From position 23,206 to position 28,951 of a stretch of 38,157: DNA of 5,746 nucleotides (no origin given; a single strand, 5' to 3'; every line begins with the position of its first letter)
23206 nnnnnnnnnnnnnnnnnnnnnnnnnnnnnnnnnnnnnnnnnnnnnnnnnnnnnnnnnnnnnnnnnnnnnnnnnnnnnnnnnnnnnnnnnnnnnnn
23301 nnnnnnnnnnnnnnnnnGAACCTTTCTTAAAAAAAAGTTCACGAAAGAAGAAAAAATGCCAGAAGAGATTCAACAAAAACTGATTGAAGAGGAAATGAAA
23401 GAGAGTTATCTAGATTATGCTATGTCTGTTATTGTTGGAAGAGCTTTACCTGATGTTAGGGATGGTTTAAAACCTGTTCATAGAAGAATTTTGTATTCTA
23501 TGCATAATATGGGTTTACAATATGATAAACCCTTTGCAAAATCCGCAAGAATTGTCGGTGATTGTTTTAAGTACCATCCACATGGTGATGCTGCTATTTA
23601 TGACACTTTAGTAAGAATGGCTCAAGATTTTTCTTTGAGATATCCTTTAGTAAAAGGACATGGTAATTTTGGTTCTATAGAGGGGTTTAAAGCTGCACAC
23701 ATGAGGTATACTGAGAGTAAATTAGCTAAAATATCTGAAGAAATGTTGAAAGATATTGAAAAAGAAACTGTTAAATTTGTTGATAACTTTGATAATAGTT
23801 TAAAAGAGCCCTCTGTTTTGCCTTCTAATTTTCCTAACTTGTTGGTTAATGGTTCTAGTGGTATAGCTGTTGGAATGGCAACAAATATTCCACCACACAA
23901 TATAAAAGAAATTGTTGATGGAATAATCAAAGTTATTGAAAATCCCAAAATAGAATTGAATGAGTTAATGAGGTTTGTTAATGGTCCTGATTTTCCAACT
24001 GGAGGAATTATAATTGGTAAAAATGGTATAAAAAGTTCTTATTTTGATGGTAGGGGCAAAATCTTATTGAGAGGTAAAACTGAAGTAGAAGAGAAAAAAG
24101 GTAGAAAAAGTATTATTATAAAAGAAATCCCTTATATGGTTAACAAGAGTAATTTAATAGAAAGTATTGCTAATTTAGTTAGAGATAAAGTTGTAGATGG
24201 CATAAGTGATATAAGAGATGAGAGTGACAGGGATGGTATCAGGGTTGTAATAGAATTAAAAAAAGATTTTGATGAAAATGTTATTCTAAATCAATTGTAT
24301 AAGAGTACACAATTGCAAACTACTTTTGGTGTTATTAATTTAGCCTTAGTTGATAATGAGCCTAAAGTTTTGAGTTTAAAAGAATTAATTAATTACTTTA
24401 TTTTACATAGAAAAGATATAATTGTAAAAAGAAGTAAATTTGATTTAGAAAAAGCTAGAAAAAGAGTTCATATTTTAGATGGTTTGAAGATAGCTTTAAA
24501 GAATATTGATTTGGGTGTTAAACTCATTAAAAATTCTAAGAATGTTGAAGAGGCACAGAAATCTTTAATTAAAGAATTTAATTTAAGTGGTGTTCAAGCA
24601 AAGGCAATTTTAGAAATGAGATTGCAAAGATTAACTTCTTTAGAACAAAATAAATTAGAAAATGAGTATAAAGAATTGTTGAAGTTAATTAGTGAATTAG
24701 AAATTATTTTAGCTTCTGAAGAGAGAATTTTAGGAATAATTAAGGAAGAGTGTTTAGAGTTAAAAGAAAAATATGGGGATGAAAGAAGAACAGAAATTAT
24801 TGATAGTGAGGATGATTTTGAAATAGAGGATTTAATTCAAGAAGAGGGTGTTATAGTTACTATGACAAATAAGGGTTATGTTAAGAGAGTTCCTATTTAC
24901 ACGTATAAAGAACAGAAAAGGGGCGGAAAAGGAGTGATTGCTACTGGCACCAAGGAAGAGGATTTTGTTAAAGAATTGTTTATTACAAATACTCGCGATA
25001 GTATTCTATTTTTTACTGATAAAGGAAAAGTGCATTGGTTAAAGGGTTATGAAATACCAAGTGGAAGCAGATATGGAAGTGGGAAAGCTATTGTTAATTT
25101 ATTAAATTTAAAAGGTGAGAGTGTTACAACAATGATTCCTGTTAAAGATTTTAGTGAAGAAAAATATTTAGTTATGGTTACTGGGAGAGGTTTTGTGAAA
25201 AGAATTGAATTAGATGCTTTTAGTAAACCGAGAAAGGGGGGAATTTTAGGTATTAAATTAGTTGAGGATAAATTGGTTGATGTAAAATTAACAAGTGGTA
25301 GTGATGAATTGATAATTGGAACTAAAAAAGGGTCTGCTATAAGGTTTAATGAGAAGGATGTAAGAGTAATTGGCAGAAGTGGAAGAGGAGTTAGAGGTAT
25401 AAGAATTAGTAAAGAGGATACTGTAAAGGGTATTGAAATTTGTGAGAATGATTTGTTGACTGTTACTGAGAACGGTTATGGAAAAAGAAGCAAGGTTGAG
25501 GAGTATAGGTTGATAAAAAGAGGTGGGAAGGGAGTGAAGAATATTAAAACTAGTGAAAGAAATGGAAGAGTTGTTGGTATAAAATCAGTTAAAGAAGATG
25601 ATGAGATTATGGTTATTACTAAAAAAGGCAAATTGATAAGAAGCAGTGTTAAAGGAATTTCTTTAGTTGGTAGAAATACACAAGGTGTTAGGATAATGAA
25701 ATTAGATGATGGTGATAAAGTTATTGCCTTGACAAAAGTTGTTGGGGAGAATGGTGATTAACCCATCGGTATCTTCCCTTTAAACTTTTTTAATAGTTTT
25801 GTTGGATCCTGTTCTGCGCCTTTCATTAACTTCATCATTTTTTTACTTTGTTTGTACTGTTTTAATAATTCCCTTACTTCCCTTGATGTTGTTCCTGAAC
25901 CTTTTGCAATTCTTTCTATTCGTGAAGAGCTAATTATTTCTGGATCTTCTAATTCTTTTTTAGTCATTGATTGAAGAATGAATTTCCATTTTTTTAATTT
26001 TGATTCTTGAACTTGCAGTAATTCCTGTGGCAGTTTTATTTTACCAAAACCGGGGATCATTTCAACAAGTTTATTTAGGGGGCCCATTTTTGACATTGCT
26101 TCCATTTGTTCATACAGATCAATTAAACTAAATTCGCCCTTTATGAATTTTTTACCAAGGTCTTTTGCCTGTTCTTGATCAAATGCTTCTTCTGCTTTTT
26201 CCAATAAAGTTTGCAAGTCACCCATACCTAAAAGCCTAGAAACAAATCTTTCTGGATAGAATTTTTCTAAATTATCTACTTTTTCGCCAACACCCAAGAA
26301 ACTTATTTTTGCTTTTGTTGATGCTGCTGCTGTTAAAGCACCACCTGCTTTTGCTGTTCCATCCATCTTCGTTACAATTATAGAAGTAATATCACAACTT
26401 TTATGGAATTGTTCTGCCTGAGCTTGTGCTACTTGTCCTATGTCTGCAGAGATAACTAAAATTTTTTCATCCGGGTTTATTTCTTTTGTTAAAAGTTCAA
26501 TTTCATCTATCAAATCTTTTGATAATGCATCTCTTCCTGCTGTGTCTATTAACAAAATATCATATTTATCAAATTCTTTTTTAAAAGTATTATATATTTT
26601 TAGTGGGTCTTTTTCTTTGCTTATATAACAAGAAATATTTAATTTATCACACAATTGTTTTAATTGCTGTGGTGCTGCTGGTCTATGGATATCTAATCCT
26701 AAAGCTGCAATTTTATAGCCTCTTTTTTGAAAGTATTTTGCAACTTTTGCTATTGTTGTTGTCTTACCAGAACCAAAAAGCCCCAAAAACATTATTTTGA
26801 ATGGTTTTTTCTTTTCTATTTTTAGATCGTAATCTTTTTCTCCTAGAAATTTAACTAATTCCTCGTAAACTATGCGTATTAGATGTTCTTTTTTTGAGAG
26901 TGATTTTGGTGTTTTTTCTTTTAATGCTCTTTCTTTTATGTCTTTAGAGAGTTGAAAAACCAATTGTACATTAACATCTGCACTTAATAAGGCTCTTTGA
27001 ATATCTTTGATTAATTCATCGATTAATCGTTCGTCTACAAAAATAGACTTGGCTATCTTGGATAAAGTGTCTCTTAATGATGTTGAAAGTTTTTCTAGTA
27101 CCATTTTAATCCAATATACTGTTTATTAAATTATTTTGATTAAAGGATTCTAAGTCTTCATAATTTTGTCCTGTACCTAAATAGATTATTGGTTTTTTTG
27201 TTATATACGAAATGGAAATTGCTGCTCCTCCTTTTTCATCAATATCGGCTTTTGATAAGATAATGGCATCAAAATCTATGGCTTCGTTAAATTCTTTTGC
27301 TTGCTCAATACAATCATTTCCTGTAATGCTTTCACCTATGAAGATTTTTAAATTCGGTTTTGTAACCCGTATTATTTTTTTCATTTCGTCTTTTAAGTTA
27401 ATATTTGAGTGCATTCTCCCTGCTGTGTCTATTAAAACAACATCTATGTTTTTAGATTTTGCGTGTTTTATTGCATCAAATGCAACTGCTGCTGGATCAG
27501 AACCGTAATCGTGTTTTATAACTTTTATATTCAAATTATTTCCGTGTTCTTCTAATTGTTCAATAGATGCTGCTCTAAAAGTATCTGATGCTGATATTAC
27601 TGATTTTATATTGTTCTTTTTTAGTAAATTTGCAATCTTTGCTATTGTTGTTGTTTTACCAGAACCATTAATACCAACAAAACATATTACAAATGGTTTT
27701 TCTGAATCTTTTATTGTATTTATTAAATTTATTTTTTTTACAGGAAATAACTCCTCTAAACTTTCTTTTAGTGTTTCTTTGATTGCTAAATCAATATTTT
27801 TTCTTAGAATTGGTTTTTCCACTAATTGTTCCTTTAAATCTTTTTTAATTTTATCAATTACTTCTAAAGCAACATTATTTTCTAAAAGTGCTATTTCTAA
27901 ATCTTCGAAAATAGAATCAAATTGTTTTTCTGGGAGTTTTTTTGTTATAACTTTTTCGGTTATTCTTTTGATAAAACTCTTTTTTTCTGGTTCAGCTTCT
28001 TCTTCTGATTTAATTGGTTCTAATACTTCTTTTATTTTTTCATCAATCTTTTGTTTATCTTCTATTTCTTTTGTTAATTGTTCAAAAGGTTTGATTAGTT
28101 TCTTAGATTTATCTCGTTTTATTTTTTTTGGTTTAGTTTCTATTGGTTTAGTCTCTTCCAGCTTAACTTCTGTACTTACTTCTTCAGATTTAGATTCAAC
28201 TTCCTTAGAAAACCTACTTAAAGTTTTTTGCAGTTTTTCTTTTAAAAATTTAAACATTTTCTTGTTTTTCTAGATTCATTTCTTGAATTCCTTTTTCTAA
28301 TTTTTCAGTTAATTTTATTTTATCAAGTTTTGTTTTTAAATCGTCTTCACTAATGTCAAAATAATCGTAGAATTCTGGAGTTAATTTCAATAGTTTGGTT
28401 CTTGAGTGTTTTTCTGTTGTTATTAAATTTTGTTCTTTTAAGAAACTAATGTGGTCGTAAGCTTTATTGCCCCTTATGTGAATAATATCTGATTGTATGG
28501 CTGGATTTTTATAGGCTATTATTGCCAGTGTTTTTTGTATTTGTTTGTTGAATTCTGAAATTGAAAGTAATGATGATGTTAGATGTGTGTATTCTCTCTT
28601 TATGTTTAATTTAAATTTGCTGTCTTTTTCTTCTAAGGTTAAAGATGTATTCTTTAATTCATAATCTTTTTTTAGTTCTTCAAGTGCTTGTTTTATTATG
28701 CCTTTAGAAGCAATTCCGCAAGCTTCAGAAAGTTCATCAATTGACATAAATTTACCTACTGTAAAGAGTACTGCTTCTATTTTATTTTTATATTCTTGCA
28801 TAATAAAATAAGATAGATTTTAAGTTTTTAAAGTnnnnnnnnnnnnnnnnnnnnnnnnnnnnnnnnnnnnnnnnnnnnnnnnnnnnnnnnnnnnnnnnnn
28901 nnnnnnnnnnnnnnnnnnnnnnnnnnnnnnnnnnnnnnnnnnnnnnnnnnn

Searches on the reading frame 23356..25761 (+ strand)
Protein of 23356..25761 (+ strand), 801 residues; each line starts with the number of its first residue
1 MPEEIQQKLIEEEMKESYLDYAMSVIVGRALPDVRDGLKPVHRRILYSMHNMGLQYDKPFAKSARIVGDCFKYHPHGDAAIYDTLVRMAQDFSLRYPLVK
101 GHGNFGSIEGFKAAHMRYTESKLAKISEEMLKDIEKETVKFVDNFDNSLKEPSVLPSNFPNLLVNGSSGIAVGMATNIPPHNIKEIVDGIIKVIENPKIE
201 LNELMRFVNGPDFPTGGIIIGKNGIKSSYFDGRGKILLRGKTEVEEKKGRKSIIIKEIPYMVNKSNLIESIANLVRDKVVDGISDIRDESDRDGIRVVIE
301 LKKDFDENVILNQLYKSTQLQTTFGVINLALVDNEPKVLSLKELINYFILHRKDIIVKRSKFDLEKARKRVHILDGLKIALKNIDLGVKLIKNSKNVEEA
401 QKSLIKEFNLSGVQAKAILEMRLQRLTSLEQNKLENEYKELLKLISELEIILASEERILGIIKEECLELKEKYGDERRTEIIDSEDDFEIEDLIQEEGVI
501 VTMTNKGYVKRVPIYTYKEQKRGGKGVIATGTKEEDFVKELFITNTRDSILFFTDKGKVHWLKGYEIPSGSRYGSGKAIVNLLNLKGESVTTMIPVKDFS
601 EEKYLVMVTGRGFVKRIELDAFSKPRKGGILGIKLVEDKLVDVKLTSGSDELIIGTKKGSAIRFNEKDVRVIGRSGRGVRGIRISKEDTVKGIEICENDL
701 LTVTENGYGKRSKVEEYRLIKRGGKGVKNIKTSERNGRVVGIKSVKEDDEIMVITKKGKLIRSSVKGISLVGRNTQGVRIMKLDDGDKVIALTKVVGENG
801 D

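Call 12: search_protein_families(library=pfam, proteins=[window:23356-25761:+])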
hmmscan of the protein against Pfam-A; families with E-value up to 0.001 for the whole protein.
window:23356-25761:+ (801 aa): 2 families
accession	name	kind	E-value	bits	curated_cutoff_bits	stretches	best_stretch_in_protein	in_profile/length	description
PF00521.26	DNA_topoisoIV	-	3.6e-166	553.8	31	1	29-465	1-430/432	DNA gyrase/topoisomerase IV, subunit A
PF03989.18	DNA_gyraseA_C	-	8.9e-69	227.2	27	6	699-746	2-48/48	DNA gyrase C-terminal domain, beta-propeller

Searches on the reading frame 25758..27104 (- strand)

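Call 13: search_protein_families(library=pfam, proteins=[window:25758-27104:-])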
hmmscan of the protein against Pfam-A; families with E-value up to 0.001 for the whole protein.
window:25758-27104:- (448 aa): 6 families
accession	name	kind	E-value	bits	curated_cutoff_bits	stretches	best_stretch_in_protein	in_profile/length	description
PF00448.28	SRP54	-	3.8e-60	203.3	22.7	1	102-293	2-196/196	SRP54-type protein, GTPase domain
PF02978.25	SRP_SPB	-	2.6e-33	114.7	27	1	324-424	1-91/91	Signal peptide binding domain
PF02881.24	SRP54_N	-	2.4e-15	56.9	22.4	1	6-83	1-75/75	SRP54-type protein, helical bundle domain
PF01656.29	CbiA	-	5.7e-07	30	25.4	1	111-271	9-107/125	CobQ/CobB/MinD/ParA nucleotide binding domain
PF02492.25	cobW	-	6.2e-05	23.1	20.7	1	105-255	4-160/180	CobW/HypB/UreG, nucleotide-binding domain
PF03029.23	ATP_bind_1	-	0.00016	22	27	0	107-138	2-33/240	Conserved hypothetical ATP binding protein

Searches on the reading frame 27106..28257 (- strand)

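Call 13: search_protein_families(library=pfam, proteins=[window:27106-28257:-])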
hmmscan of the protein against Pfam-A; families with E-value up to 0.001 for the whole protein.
window:27106-28257:- (383 aa): 9 families
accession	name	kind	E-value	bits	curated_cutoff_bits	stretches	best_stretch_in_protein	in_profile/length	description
PF00448.28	SRP54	-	2.2e-72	243.2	22.7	1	188-382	1-195/196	SRP54-type protein, GTPase domain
PF13207.12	AAA_17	-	6.1e-06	27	27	1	194-307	1-108/136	AAA domain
PF02881.24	SRP54_N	-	2.1e-05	25.1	22.4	1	105-165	15-73/75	SRP54-type protein, helical bundle domain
PF13245.12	AAA_19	-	3e-05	24.6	25.1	1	190-281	13-101/134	AAA domain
PF13604.12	AAA_30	-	5.7e-05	23.4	27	1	189-282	19-100/191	AAA domain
PF07693.20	KAP_NTPase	-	0.00012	21.9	20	1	177-238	7-70/293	KAP family P-loop domain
PF00004.35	AAA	-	0.00052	20.9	21.2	0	191-286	1-73/131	ATPase family associated with various cellular activities (AAA)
PF03266.21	NTPase_1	-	0.00084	19.7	23.9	0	194-218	5-29/168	NTPase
PF13401.12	AAA_22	-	0.00094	19.9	27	0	190-283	7-97/130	AAA domain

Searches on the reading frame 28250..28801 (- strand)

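Call 44: search_protein_families(library=pfam, proteins=[window:28250-28801:-], max_evalue=0.01)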
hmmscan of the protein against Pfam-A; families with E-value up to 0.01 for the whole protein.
window:28250-28801:- (183 aa): 2 families
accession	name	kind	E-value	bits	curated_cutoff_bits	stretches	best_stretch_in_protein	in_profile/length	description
PF04079.22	SMC_ScpB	-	3.8e-32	111.5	27.4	1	7-156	2-158/160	Segregation and condensation complex subunit ScpB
PF18572.7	T6PP_N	-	0.005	17.2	25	0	34-84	35-84/99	Trehalose-6-phosphate phosphatase N-terminal helical bundle domain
